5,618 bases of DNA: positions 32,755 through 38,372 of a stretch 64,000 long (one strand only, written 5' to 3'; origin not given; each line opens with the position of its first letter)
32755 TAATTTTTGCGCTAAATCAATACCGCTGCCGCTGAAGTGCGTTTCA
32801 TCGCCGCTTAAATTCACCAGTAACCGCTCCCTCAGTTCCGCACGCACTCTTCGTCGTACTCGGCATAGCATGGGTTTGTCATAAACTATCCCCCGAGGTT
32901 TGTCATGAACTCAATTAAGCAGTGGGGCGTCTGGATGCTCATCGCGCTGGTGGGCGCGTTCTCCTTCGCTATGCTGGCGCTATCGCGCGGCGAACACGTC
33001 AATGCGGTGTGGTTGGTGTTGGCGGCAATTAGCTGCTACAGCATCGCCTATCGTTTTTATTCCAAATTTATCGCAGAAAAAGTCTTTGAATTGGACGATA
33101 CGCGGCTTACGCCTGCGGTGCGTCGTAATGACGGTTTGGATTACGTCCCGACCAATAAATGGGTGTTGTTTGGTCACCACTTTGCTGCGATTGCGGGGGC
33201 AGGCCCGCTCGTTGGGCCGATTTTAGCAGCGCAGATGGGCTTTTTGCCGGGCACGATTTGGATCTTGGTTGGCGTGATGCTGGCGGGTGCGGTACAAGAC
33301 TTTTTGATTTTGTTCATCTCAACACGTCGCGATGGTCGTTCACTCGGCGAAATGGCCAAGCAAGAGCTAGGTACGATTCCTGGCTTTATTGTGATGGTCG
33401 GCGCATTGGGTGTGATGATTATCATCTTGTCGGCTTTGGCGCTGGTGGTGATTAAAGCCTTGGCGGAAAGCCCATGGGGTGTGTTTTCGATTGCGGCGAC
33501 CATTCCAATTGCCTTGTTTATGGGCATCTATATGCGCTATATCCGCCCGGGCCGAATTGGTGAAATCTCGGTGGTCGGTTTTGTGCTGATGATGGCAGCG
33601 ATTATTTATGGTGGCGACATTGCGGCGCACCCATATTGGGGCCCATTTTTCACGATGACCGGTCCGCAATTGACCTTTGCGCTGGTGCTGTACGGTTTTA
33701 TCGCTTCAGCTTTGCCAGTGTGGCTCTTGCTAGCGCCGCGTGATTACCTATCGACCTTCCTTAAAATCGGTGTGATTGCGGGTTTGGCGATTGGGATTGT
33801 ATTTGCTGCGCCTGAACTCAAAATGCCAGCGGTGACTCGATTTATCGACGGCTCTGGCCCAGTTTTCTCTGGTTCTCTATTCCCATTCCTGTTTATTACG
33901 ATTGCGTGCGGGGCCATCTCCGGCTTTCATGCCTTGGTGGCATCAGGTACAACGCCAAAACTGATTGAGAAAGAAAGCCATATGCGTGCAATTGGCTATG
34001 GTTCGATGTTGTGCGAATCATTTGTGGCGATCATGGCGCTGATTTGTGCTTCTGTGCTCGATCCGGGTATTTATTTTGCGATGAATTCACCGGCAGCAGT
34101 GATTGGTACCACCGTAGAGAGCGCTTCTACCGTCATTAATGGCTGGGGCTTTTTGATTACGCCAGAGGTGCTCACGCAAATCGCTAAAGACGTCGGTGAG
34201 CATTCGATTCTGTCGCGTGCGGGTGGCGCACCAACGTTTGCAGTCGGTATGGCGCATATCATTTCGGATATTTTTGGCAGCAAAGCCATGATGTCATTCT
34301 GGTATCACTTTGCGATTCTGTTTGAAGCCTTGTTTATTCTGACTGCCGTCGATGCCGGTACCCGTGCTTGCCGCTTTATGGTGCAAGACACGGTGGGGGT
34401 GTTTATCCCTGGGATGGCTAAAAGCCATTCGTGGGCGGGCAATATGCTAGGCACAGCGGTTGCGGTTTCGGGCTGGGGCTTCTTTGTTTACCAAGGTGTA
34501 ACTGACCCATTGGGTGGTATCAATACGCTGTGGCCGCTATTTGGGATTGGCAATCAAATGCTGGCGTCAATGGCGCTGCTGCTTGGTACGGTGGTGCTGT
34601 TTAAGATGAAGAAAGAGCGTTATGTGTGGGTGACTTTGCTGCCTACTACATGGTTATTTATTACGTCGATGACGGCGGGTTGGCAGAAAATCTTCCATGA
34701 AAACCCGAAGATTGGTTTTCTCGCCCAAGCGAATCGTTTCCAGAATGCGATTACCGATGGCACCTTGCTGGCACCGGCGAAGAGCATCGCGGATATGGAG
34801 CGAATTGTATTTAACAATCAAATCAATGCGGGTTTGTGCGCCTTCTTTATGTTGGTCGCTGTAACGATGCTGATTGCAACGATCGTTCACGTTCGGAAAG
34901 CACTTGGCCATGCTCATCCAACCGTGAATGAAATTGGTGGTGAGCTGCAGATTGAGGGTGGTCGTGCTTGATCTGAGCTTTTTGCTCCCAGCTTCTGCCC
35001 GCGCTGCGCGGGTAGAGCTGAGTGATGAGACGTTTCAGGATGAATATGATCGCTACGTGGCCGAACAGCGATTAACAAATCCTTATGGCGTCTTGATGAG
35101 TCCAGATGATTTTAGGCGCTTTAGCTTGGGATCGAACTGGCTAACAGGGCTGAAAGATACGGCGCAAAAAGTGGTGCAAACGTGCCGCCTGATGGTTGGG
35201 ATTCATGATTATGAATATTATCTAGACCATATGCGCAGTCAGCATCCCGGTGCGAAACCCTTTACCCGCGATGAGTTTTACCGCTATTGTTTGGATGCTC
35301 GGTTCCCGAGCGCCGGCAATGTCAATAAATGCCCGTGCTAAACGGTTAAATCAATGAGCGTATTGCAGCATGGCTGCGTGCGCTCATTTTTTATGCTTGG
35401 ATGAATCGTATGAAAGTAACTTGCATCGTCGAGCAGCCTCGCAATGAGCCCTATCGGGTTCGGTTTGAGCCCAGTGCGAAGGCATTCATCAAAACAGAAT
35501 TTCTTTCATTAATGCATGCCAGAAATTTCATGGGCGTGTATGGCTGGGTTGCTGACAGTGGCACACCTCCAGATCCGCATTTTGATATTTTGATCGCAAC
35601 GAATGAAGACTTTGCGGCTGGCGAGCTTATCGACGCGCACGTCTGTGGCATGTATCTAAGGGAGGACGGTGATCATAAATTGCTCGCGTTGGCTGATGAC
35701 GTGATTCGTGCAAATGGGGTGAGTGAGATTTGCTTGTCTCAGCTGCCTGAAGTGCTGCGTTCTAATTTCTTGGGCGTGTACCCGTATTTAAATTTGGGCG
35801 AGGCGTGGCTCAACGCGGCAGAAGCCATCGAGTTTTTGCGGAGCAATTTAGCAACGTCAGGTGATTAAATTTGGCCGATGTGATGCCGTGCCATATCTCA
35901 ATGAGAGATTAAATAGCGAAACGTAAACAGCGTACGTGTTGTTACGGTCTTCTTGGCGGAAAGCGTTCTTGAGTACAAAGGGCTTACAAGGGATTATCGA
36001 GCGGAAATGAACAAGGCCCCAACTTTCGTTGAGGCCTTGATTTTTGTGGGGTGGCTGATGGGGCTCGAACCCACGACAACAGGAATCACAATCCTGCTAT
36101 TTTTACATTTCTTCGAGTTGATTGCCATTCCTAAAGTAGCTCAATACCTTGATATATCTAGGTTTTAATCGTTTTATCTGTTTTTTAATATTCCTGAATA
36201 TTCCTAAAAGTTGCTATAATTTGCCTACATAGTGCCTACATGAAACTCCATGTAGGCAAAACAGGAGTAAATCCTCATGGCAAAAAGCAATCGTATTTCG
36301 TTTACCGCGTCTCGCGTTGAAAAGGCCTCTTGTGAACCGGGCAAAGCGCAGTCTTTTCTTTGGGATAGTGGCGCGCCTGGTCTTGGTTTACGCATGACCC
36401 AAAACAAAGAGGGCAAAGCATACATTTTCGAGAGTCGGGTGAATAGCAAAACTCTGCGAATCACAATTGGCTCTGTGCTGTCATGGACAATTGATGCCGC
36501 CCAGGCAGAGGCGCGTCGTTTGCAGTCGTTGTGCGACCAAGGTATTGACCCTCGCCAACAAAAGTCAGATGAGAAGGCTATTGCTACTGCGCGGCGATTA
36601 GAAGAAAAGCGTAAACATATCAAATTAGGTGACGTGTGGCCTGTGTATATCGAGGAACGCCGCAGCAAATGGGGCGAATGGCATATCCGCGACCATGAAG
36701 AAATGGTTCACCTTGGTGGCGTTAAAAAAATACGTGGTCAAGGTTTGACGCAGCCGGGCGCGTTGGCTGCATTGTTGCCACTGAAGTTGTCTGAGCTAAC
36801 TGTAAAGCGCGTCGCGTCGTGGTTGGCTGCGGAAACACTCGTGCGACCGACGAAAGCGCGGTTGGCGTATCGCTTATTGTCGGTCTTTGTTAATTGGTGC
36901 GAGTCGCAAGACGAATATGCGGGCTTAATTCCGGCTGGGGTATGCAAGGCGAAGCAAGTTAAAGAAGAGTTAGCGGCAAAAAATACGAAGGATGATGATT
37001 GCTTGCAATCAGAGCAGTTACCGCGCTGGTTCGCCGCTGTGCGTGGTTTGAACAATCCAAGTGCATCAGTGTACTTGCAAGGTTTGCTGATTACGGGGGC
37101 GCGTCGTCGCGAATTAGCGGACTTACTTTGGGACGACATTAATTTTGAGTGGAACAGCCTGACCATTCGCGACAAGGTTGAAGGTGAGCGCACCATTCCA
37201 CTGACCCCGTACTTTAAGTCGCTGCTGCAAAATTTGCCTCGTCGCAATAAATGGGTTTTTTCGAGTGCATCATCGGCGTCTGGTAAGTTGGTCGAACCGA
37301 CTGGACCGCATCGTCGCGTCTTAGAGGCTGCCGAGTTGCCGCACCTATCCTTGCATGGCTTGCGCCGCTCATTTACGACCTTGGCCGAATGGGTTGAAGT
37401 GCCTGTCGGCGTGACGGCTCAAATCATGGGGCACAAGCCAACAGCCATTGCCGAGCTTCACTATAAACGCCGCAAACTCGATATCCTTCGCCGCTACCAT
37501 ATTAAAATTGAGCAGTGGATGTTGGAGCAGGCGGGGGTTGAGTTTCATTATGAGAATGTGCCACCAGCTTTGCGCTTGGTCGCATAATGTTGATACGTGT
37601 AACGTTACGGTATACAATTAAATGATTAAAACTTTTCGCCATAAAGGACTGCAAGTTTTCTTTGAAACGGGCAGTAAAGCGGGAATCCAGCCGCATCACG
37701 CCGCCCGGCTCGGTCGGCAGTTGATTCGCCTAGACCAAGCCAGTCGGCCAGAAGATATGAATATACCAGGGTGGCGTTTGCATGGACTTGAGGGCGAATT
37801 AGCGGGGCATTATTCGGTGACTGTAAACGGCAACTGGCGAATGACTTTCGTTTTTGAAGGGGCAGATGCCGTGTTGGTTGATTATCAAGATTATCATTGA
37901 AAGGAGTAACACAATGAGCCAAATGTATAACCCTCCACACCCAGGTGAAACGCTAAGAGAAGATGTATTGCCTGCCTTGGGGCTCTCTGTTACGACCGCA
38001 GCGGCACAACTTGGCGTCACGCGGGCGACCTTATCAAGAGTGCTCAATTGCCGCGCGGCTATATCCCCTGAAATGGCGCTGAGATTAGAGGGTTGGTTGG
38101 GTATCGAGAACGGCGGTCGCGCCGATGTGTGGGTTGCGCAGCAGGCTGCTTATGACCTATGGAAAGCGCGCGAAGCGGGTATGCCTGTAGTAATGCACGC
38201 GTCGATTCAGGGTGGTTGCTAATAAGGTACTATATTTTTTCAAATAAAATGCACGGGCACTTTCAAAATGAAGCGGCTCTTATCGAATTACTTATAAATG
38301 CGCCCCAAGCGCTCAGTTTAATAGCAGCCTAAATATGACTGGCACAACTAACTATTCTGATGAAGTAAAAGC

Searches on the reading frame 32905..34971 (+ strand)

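Call 10: search_protein_families(library=pfam, proteins=[window:32905-34971:+], max_evalue=0.001)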
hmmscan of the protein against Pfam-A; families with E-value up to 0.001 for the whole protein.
window:32905-34971:+ (688 aa): 1 family
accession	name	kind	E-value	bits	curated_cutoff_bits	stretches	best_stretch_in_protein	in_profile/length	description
PF02554.20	CstA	-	3.4e-256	851.8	27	1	33-591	1-560/560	Carbon starvation protein CstA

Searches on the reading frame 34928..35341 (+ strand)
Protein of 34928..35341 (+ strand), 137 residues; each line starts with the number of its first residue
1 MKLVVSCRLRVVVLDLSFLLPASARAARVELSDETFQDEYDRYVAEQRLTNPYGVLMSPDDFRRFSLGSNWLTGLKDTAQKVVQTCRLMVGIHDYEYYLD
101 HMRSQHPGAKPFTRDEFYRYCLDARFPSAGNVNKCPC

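Call 11: search_protein_families(library=pfam, proteins=[window:34928-35341:+], max_evalue=0.001)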
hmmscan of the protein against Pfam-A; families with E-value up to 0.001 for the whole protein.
window:34928-35341:+ (137 aa): 1 family
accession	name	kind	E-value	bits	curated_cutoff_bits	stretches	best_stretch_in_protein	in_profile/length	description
PF04328.18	Sel_put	-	5.7e-24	84.4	25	1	75-137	2-61/61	Selenoprotein, putative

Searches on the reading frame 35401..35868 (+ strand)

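Call 11: search_protein_families(library=pfam, proteins=[window:35401-35868:+], max_evalue=0.001)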
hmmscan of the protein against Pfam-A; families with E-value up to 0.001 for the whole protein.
window:35401-35868:+ (155 aa): 1 family
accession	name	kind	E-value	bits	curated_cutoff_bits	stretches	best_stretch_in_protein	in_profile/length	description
PF00719.24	Pyrophosphatase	-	0.00066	20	23.5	1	8-131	1-126/153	Inorganic pyrophosphatase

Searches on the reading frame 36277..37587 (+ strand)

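Call 10: search_protein_families(library=pfam, proteins=[window:36277-37587:+], max_evalue=0.001)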
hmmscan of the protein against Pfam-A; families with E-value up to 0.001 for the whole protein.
window:36277-37587:+ (436 aa): 2 families
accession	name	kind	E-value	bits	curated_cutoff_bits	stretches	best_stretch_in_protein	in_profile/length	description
PF00589.27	Phage_integrase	-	3.1e-11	43.8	27.1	1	264-396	25-165/172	Phage integrase family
PF13356.12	Arm-DNA-bind_3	-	3.1e-11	43.7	27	1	9-98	1-82/83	Arm DNA-binding domain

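Call 83: search_protein_families(library=phrogs, proteins=[window:36277-37587:+], max_evalue=0.001)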
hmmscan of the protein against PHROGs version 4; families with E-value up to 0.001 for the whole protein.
window:36277-37587:+ (436 aa): 2 families
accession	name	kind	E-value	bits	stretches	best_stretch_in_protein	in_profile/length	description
phrog_1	-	integration and excision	1.3e-28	101.6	1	31-417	111-453/611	integrase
phrog_216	-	integration and excision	1.1e-12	48.7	1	234-396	47-221/301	integrase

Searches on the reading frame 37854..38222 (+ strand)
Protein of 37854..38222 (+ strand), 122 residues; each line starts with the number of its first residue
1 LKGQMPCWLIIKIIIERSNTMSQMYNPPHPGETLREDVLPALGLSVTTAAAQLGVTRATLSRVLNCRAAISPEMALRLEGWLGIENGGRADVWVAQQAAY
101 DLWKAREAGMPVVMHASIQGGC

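Call 11: search_protein_families(library=pfam, proteins=[window:37854-38222:+], max_evalue=0.001)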
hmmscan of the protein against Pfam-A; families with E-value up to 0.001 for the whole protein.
window:37854-38222:+ (122 aa): 2 families
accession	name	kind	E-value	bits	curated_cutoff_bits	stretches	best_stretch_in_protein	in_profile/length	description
PF01381.28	HTH_3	-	7.3e-06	26.4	23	1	41-79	7-45/55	Helix-turn-helix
PF13560.12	HTH_31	-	1.6e-05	25.6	27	1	34-78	9-50/64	Helix-turn-helix domain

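Call 83: search_protein_families(library=phrogs, proteins=[window:37854-38222:+], max_evalue=0.001)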
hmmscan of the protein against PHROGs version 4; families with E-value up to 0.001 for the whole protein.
window:37854-38222:+ (122 aa): 1 family
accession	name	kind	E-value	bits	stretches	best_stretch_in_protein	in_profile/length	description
phrog_1381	-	moron, auxiliary metabolic gene and host takeover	2.1e-17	64.3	1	19-108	2-87/264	plasmid antitoxin with HTH domain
